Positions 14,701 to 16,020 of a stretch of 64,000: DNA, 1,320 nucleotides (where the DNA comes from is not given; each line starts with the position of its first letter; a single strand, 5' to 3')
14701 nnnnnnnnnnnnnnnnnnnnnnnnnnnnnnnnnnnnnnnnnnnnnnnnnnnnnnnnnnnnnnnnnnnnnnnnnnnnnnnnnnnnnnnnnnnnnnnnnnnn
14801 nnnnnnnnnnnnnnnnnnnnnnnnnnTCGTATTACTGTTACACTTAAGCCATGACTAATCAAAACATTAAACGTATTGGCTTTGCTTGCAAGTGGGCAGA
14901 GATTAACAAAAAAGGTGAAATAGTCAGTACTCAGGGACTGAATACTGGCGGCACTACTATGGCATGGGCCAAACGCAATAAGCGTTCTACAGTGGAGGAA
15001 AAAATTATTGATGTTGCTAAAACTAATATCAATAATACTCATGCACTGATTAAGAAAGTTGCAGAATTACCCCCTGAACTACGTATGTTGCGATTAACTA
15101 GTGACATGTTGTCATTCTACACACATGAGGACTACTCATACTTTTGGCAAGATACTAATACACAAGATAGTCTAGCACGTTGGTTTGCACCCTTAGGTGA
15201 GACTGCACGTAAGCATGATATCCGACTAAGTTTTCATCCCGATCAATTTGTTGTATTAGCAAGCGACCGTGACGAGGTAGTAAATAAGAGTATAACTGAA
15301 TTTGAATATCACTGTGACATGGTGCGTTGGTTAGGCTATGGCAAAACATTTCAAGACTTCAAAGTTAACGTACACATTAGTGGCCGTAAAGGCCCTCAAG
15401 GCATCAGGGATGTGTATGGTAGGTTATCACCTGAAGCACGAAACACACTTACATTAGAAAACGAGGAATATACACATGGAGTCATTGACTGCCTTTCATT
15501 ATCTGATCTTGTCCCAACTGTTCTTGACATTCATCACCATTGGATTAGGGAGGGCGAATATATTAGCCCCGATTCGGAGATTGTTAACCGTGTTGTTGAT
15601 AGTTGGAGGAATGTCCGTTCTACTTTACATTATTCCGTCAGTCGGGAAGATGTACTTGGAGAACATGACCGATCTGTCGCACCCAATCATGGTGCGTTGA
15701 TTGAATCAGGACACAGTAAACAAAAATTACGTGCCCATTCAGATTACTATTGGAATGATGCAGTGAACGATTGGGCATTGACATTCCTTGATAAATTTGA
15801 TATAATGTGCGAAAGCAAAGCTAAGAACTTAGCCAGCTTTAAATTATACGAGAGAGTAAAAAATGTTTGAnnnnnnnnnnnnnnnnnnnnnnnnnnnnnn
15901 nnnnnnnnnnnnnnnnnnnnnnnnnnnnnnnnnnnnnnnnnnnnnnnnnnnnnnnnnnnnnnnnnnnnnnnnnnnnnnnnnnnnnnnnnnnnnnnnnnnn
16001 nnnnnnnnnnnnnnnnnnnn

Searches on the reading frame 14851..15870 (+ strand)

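Call 23: search_protein_families(library=phrogs, proteins=[window:14851-15870:+], max_evalue=0.001)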
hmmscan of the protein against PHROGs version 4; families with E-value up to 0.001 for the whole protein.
window:14851-15870:+ (339 aa): 1 family
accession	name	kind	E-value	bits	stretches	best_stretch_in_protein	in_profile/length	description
phrog_8420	-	DNA, RNA and nucleotide metabolism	5.6e-83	279.5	1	8-336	2-307/309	endonuclease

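Call 62: search_protein_families(library=pfam, proteins=[window:14851-15870:+], max_evalue=0.001)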
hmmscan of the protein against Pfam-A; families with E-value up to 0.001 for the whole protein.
window:14851-15870:+ (339 aa): 1 family
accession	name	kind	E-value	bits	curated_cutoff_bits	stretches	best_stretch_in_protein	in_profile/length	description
PF03851.20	UvdE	-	5.8e-38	131.1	24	1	36-274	18-262/275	UV-endonuclease UvdE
